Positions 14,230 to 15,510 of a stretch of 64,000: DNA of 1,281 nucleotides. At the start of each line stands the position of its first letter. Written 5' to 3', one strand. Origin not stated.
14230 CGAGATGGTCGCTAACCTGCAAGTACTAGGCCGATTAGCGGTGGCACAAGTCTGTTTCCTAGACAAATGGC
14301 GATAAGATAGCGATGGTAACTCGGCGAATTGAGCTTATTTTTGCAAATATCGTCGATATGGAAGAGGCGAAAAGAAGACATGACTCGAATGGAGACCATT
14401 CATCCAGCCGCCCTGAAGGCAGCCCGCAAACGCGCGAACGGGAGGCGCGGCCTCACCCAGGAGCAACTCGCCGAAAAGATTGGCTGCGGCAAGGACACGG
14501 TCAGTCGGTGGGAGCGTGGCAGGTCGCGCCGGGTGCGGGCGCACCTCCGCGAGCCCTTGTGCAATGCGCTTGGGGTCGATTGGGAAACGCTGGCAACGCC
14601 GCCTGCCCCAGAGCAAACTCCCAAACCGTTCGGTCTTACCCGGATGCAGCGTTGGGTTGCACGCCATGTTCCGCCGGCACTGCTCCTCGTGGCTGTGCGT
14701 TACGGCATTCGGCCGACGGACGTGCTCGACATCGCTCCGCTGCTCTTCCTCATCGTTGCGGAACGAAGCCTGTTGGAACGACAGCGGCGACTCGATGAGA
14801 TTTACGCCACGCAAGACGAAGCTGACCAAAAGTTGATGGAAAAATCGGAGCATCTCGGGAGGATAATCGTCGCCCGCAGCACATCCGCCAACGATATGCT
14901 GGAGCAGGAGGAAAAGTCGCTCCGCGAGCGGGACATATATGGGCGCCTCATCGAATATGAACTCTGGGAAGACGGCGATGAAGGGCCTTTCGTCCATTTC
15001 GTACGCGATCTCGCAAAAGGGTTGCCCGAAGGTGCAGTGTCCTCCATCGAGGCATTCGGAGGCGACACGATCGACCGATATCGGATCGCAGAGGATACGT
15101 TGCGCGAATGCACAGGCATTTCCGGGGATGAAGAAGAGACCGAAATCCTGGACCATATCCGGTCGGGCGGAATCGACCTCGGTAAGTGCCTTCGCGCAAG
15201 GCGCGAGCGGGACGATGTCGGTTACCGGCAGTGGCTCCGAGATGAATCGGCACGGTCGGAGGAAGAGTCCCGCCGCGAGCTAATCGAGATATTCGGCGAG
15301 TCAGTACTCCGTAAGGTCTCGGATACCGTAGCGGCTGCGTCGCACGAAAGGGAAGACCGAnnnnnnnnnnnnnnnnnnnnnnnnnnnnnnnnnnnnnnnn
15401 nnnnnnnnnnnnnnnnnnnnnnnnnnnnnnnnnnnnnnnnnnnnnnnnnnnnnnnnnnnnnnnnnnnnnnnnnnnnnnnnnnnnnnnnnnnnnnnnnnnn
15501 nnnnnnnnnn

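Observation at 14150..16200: AT-richer three-gene island: long XRE-HTH protein, then DUF4258, then a 145-aa unknown, translationally coupled and abutting a family-A repeat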

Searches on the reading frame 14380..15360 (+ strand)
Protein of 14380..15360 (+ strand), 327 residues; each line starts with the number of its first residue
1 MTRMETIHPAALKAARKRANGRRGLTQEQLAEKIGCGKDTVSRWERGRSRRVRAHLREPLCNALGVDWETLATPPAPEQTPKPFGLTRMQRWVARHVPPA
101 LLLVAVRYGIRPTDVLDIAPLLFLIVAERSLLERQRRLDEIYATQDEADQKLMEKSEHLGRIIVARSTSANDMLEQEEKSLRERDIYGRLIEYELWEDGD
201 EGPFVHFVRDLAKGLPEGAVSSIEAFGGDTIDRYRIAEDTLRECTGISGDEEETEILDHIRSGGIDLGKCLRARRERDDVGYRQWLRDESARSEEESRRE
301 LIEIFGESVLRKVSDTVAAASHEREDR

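Call 6: search_protein_families(library=pfam, proteins=[window:14380-15360:+], max_evalue=1)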
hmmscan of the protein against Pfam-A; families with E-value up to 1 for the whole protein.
window:14380-15360:+ (327 aa): 12 families
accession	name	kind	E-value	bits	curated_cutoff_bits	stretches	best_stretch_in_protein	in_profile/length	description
PF13560.12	HTH_31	-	1.3e-11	45.1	27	1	12-69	6-59/64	Helix-turn-helix domain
PF01381.28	HTH_3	-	5.3e-10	39.6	23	1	13-69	2-53/55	Helix-turn-helix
PF13443.12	HTH_26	-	1.3e-06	28.9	22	1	22-73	8-59/63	Cro/C1-type HTH DNA-binding domain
PF13384.12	HTH_23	-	0.00085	19.5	24.6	1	13-44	9-37/50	Homeodomain-like domain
PF05269.17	Phage_CII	-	0.014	16.1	21.3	1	25-46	24-45/91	Bacteriophage CII protein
PF13730.12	HTH_36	-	0.026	14.7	25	1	25-44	26-45/55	Helix-turn-helix domain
PF15731.11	MqsA_antitoxin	-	0.035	14.6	30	1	9-54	71-112/131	Antitoxin component of bacterial toxin-antitoxin system, MqsA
PF13518.12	HTH_28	-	0.037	14.6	25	1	23-46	11-34/52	Helix-turn-helix domain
PF20432.4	Xre-like-HTH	-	0.04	14.7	25.8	1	5-51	4-49/63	Antitoxin Xre-like helix-turn-helix domain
PF04545.22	Sigma70_r4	-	0.04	13.9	24.1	1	23-46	19-42/50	Sigma-70, region 4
PF12844.13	HTH_19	-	0.071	13.5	30.2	1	22-69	10-56/64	Helix-turn-helix domain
PF07022.19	Phage_CI_repr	-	0.23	12.2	22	0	26-45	13-33/65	Bacteriophage CI repressor helix-turn-helix domain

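Call 7: search_protein_families(library=padloc, proteins=[window:14380-15360:+], max_evalue=1)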
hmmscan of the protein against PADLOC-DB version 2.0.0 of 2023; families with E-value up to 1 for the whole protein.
window:14380-15360:+ (327 aa): 14 families
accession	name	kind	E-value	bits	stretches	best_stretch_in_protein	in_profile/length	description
PDLC03951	RmrA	-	1.1e-06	25.9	1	9-81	10-76/400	-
PDLC04142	capH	-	2.5e-06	26.5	1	4-71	3-65/103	capH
PDLC03949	RmrA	-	4.5e-06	23.8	1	7-82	2-72/363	-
PDLC03947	RmrA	-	0.00011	19.2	1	3-53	7-53/383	-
PDLC03955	RmrA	-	0.00036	17.9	1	7-73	20-81/371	-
PDLC02926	HTH_VI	-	0.00046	18.4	1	12-71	6-60/92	-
PDLC03954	RmrA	-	0.00049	17.1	1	4-68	7-66/380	-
PDLC03956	RmrA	-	0.00078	16.6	1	9-75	10-72/399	-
PDLC04133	mad1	-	0.0014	16.9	1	22-46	3-27/60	mads_1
PDLC03948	RmrA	-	0.0035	14.3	1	18-67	15-63/397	-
PDLC03944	RmrA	-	0.0046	14.1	1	18-50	13-45/384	-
PDLC03952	RmrA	-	0.0062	13.4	1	5-50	20-61/395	-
PDLC03946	RmrA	-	0.0074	13.1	1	18-54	9-45/357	-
PDLC03665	Control_protein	-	0.016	13.4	1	17-71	15-68/77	control protein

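Call 8: search_protein_families(library=ncbifam, proteins=[window:14380-15360:+], max_evalue=1)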
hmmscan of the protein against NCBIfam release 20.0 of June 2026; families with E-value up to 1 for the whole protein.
window:14380-15360:+ (327 aa): 12 families
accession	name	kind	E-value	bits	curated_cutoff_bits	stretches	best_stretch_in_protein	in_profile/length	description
TIGR03070.1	couple_hipB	subfamily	7.9e-06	25.7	71.65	1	11-49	6-40/58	type II toxin-antitoxin system Y4mF family antitoxin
TIGR03830.1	CxxCG_CxxCG_HTH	subfamily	1.3e-05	25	61.8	1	12-54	70-108/127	type II TA system antitoxin MqsA family protein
NF053720.1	NsdA_fam_reg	subfamily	0.00011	21.8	75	1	21-88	26-91/432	NsdA family TPR-like regulatory protein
NF041951.1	phage_RstR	subfamily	0.00016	21.9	80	1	12-50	7-41/108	RstR family transcriptional repressor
NF047948.1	male_kill_WMK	equivalog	0.00037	20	300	1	22-71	173-221/300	WO male-killing family protein Wmk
NF047542.1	telomere_Tap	equivalog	0.0026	16.5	600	1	14-50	20-56/695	telomere-associated protein Tap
NF040522.1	VC1465_fam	subfamily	0.0056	16.7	70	1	22-50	7-35/111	VC1465 family Xer recombination activation factor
NF007271.0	PRK09726.1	equivalog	0.014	15.3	79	1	4-46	5-47/88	type II toxin-antitoxin system antitoxin HipB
NF047541.1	telomere_Tpg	equivalog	0.031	14.3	90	1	26-69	36-79/183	telomere-protecting terminal protein Tpg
NF007257.0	PRK09706.1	subfamily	0.037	13.8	101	1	23-50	17-44/135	transcriptional repressor DicA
TIGR00270.2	TIGR00270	equivalog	0.067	13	110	1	17-48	81-112/159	multiprotein bridging factor aMBF1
TIGR02937.1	sigma70-ECF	superfamily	0.25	10.9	42.9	1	23-46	132-155/165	sigma-70 family RNA polymerase sigma factor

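Call 9: search_protein_families(library=phrogs, proteins=[window:14380-15360:+], max_evalue=1)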
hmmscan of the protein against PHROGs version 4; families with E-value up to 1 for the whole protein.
window:14380-15360:+ (327 aa): 37 families (the best 25 are shown)
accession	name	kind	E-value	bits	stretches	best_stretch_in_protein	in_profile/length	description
phrog_8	-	transcription regulation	2.5e-12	47.9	1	16-162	165-281/346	transcriptional regulator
phrog_3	-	transcription regulation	2.4e-10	41.7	1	3-84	84-158/430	transcriptional repressor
phrog_4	-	transcription regulation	9.8e-08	32.4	1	17-79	142-199/400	transcriptional repressor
phrog_2967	-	transcription regulation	5e-07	30.5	1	19-79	18-77/225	transcriptional regulator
phrog_2328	-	transcription regulation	8.4e-07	29.8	1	21-78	25-81/128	transcriptional repressor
phrog_7950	-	transcription regulation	1.8e-06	28.9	1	8-50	8-46/68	transcriptional repressor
phrog_5823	-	transcription regulation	1.9e-06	28.3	1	21-80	16-75/404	transcriptional regulator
phrog_2439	-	transcription regulation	2.2e-06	27.8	1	4-74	4-69/367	transcriptional regulator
phrog_6831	-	transcription regulation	3.6e-06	27.9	1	23-56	17-50/68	transcriptional regulator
phrog_1373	-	transcription regulation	6.1e-06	27.3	1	9-68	61-119/166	transcriptional regulator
phrog_7241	-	transcription regulation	1.8e-05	25.8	1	22-72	72-121/122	transcriptional regulator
phrog_4779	-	transcription regulation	2.2e-05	25.9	1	22-51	13-42/98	transcriptional regulator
phrog_2104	-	unknown function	2.7e-05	25.3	1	2-49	34-77/103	-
phrog_4836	-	transcription regulation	0.00016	22.3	1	12-73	80-136/194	CII-like regulator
phrog_6223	-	transcription regulation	0.00031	21.8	1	21-52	14-45/73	transcriptional repressor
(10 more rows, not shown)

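Call 10: find_homologous_proteins(query=window:14380-15360:+)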
Query window:14380-15360:+ (327 aa): 161 proteins with E <= 0.001 among 8000 candidates; the best 120 are listed.
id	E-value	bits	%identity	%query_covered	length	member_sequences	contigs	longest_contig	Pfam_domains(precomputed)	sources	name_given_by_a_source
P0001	8.1e-212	720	100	100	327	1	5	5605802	PF01381.29,PF13560.13,PF13443.13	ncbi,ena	-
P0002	1.4e-150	519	73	100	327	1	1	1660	PF01381.29,PF13560.13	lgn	-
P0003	2.5e-149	515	72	100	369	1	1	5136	PF01381.29,PF13560.13,PF13443.13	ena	-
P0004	6.3e-147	507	72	99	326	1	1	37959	PF01381.29,PF13560.13,PF13443.13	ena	-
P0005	3.2e-146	505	71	100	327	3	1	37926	PF01381.29,PF13560.13,PF13443.13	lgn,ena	-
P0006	5.1e-146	504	72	100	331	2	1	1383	PF01381.29,PF13560.13,PF13443.13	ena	-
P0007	5.8e-141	487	69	100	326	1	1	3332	PF13384.13,PF01381.29,PF13560.13,PF13443.13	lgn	-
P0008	8.3e-139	480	69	100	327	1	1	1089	PF01381.29,PF13560.13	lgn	-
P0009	7.2e-138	477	66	100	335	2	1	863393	-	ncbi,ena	-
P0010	2.8e-135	469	67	100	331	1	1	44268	PF01381.29,PF13560.13,PF13443.13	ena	-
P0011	3.5e-135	468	68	100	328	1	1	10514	PF13384.13,PF01381.29,PF13560.13,PF13443.13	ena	-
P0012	4.7e-133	461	68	99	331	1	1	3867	PF01381.29,PF13560.13,PF13443.13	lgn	-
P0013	7.5e-126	438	67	92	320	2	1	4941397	PF01381.29,PF13560.13,PF13443.13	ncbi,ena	-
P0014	8.9e-125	434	66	94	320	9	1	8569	PF01381.29,PF13560.13,PF13443.13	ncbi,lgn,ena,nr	ncbi:MAG: helix-turn-helix transcriptional regulator [Boseongicola sp. SB0662_bin_57]|nr:helix-turn-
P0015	2.1e-124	433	63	99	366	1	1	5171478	PF01381.29,PF13560.13,PF13443.13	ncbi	-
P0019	4.0e-115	402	61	100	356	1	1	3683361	PF01381.29,PF13560.13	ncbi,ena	-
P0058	2.3e-93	331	54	96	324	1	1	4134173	PF01381.29,PF13560.13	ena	-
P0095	1.5e-80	289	51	92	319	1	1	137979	PF01381.29,PF13560.13,PF13443.13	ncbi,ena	-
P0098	1.1e-79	286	49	93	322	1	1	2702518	PF01381.29,PF13560.13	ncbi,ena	-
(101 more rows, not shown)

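Call 14: find_encoding_contigs(protein=P0001, flank=6000, max_places=5)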
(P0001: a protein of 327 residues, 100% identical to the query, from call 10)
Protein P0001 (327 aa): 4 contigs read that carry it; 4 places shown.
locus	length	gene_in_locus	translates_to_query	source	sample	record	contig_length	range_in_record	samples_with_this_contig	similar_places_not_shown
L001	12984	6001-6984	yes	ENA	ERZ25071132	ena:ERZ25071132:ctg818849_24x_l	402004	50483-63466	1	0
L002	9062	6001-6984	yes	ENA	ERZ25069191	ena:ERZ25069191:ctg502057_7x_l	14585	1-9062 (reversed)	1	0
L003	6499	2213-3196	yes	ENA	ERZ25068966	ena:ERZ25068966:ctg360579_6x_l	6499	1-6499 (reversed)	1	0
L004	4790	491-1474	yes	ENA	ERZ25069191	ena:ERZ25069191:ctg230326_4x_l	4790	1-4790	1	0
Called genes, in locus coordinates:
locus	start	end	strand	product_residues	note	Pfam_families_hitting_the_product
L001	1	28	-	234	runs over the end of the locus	PF00106:adh_short, PF13561:adh_short_C2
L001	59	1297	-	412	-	PF07690:MFS_1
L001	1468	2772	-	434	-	PF01266:DAO, PF01494:FAD_binding_3 (weak), PF13450:NAD_binding_8 (weak)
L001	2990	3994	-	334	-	PF00296:Bac_luciferase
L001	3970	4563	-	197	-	PF09837:DUF2064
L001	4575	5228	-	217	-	PF00535:Glycos_transf_2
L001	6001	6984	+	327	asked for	PF13560:HTH_31, PF01381:HTH_3, PF13443:HTH_26 (weak)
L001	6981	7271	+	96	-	-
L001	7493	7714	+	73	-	PF18755:RAMA (weak)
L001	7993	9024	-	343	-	-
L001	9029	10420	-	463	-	PF01569:PAP2 (weak), PF22778:VCPO_2nd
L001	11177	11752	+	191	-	PF01965:DJ-1_PfpI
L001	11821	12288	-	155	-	PF03358:FMN_red (weak)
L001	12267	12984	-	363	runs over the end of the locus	PF02615:Ldh_2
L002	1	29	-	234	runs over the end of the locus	PF00106:adh_short, PF08659:KR (faint), PF13561:adh_short_C2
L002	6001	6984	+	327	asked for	PF13560:HTH_31, PF01381:HTH_3, PF13443:HTH_26 (weak)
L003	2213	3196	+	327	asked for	PF13560:HTH_31, PF01381:HTH_3, PF13443:HTH_26 (weak)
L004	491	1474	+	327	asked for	PF13560:HTH_31, PF01381:HTH_3, PF13443:HTH_26 (weak)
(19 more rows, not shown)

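Call 17: find_related_loci(query=A1, collection=genome_contigs, flank=6000)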
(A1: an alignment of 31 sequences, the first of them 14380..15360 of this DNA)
Query A1 (327 aa) in genome_contigs; peptide patterns used: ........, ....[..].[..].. (x = any residue, [..] = any of these).
74 stretches matched a pattern; 29 encode a relative of the query (tblastn E <= 1e-3); 29 distinct loci.
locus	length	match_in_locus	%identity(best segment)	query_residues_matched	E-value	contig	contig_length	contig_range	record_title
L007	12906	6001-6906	67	7-307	6e-122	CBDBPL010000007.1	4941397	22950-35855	MAG: Paracoccaceae bacterium isolate 857ffbf3-2d20-4475-ae58-e760ef92b2c1 genome assembly, contig: contig_7, whole genom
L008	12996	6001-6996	63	5-327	2e-121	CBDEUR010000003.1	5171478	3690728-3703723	MAG: Thalassobaculaceae bacterium isolate 9680daae-e748-40cc-8a79-668ff9b0da7a genome assembly, contig: contig_3, whole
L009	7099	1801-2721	66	1-306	4e-121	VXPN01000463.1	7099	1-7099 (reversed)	MAG: Boseongicola sp. SB0662_bin_57 NODE_7396_length_7099_cov_57.427882, whole genome shotgun sequence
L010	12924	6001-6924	52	2-304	2e-92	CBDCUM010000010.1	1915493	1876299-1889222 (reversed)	MAG: Rhodobacterales bacterium isolate 54aa7a54-9c23-45b2-b241-321a049084e4 genome assembly, contig: contig_10, whole ge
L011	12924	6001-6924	49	4-316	2e-90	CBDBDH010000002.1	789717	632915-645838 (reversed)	MAG: Gammaproteobacteria bacterium isolate e89fa625-5021-4a9b-bfd5-acc89245cacc genome assembly, contig: contig_2, whole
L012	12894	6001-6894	50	6-296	5e-87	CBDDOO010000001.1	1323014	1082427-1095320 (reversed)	MAG: Arenicellales bacterium isolate a29debac-1c8f-4757-9535-86e5a3768f11 genome assembly, contig: contig_1, whole genom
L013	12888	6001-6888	50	1-304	1e-86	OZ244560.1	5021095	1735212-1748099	MAG: Candidatus Azotimanducaceae bacterium isolate 0692c290-e5a6-45a5-9c05-b220158016a7 genome assembly, chromosome: 1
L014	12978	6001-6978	53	7-327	1e-85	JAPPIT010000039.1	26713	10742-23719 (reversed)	MAG: Defluviicoccus sp. isolate RHO2_bin_2 NODE_2522_length_26713_cov_51.541976, whole genome shotgun sequence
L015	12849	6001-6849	51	7-299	2e-84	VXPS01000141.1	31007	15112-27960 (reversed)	MAG: Chloroflexi bacterium isolate SB0662_bin_61 NODE_1420_length_31007_cov_32.839784, whole genome shotgun sequence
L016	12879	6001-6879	49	5-299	2e-84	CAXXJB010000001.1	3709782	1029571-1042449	MAG: Arenicellales bacterium isolate 685ef447-847a-4ca7-9a6d-cc7c06fcaba6 genome assembly, contig: contig_1, whole genom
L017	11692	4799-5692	47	1-296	1e-81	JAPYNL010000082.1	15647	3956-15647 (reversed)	MAG: Arenicellales bacterium isolate r_caze12_13 Seq82, whole genome shotgun sequence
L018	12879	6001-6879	48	5-301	9e-80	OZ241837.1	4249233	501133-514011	MAG: Arenicellales bacterium isolate e136e302-b5bb-49f9-86ed-29cc4dfdc771 genome assembly, chromosome: 1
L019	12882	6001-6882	51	5-305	3e-79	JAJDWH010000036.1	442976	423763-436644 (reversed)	MAG: Alphaproteobacteria bacterium isolate jk18x25bins.17 k141_249847, whole genome shotgun sequence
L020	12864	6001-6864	48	7-301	5e-74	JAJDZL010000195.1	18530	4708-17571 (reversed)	MAG: Gammaproteobacteria bacterium isolate jk18x40bins.47 k141_1427635, whole genome shotgun sequence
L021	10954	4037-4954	43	1-309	4e-70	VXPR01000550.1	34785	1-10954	MAG: Gammaproteobacteria bacterium isolate SB0662_bin_60 NODE_1200_length_34785_cov_24.710625, whole genome shotgun sequ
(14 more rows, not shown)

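Call 32: predict_structure(alignment_id=A1)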
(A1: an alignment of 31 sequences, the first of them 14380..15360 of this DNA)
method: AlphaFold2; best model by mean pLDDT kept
length: 327 residues; sequences in the alignment: 31
mean_pLDDT: 84.0   pTM: 0.58
mean pLDDT of the five models: 84.0, 81.7, 81.0, 80.0, 78.1
residues with pLDDT >= 90: 170; 70-90: 102; 50-70: 39; < 50: 16
segments of 3 or more residues with pLDDT < 50: 79-84, 322-327
pLDDT, mean of each block of 10 residues (from residue 1): 75 90 88 96 94 94 94 71 50 82 92 87 93 94 88 70 59 89 90 71 91 90 84 88 88 90 93 95 95 90 81 67 39
secondary structure, 60 per line:
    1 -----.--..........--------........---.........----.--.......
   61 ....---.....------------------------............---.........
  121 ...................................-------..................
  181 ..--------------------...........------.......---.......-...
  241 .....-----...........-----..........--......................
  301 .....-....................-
elements in order: H9-18 H27-34 H38-46 H54-64 H68-72 H97-108 H112-155 H163-182 H203-213 E220-226 E230-236 H238-245 H251-261 H267-276 H279-305 H307-326

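Call 41: fold_search(model_id=the predicted structure, library=pdb)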
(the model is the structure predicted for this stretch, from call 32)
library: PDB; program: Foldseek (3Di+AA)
matches with E <= 10: 389; with E <= 0.001: 0
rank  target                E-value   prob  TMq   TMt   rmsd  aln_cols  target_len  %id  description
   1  3vk0_A                4.4e-02  1.00  0.18  0.59   5.3        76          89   29  Crystal Structure of hypothetical transcription factor NHTF from Neisseria (released 2012-03-14)
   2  3f52_E                5.1e-02  1.00  0.17  0.58   3.0        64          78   33  Crystal structure of the clp gene regulator ClgR from C. glutamicum (released 2008-11-18)
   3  3zkc_A                5.6e-02  1.00  0.18  0.89   1.3        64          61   28  Crystal structure of the master regulator for biofilm formation SinR in complex with DNA. (released 2013-03-06)
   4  3qq6_B                5.9e-02  1.00  0.18  0.79   1.4        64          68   28  The N-terminal DNA binding domain of SinR from Bacillus subtilis (released 2011-06-15)
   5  3f51_A                6.3e-02  1.00  0.16  0.48   3.9        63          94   33  Crystal Structure of the clp gene regulator ClgR from Corynebacterium glutamicum (released 2008-11-18)
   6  3pxp_B                6.6e-02  0.96  0.18  0.20  12.2       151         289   20  Crystal structure of a PAS and DNA binding domain containing protein (Caur_2278) from CHLOROFLEXUS AURANTIACUS J-10-FL (released 2011-01-19)
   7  3pxp_A                6.9e-02  0.96  0.18  0.20  12.3       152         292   19  Crystal structure of a PAS and DNA binding domain containing protein (Caur_2278) from CHLOROFLEXUS AURANTIACUS J-10-FL (released 2011-01-19)
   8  7t5u                  7.3e-02  1.00  0.17  0.80   1.5        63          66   33  Structure of E. coli MS115-1 CapH N-terminal domain (released 2022-09-14)
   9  3f51_B                7.3e-02  1.00  0.17  0.51   4.6        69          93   29  Crystal Structure of the clp gene regulator ClgR from Corynebacterium glutamicum (released 2008-11-18)
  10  3f51_D                7.7e-02  1.00  0.16  0.48   4.0        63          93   33  Crystal Structure of the clp gene regulator ClgR from Corynebacterium glutamicum (released 2008-11-18)
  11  8tac_B                8.5e-02  1.00  0.16  0.70   1.5        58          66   40  Designed DNA binding protein (released 2024-08-28)
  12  3vk0_C                9.0e-02  1.00  0.18  0.57   4.5        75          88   29  Crystal Structure of hypothetical transcription factor NHTF from Neisseria (released 2012-03-14)
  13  3f51_C                9.4e-02  1.00  0.17  0.52   3.0        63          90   32  Crystal Structure of the clp gene regulator ClgR from Corynebacterium glutamicum (released 2008-11-18)
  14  2b5a_B                9.4e-02  1.00  0.17  0.60   3.1        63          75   25  C.BclI, Control Element of the BclI Restriction-Modification System (released 2006-01-03)
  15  3f52_A                9.9e-02  1.00  0.15  0.53   3.1        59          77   34  Crystal structure of the clp gene regulator ClgR from C. glutamicum (released 2008-11-18)
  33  3jxb_C                1.9e-01  1.00  0.16  0.75   1.2        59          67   22  Crystal structure of the P22 c2 repressor protein in complex with synthetic operator 9C (released 2010-01-19)
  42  2r1j_L                2.3e-01  1.00  0.17  0.81   1.2        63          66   22  Crystal Structure of the P22 c2 Repressor protein in complex with the synthetic operator 9T (released 2008-04-29)
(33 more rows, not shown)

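Call 44: find_encoding_contigs(protein=P0058, flank=7000, max_places=1)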
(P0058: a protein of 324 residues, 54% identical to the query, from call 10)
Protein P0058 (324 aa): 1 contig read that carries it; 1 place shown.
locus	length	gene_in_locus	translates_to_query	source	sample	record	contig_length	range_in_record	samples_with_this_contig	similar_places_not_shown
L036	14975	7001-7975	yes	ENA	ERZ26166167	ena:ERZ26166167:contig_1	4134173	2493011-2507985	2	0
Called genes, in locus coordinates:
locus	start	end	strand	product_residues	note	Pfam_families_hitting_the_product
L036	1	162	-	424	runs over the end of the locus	PF12897:Asp_aminotransf, PF00155:Aminotran_1_2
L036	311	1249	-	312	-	PF01118:Semialdhyde_dh (weak), PF22698:Semialdhyde_dhC_1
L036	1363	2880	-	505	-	PF00291:PALP, PF00585:Thr_dehydrat_C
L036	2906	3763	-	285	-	PF00561:Abhydrolase_1, PF12697:Abhydrolase_6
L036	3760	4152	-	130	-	-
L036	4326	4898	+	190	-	PF12850:Metallophos_2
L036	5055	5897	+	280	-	-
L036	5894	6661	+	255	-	PF11716:MDMPI_N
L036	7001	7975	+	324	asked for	PF13560:HTH_31 (weak), PF01381:HTH_3 (weak)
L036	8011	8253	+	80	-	-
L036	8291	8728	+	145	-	-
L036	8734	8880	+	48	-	-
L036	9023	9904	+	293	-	PF00296:Bac_luciferase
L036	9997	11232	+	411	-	PF07690:MFS_1, PF13000:Acatn (faint)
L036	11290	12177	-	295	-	PF02955:GSH-S_ATP, PF08443:RimK (weak)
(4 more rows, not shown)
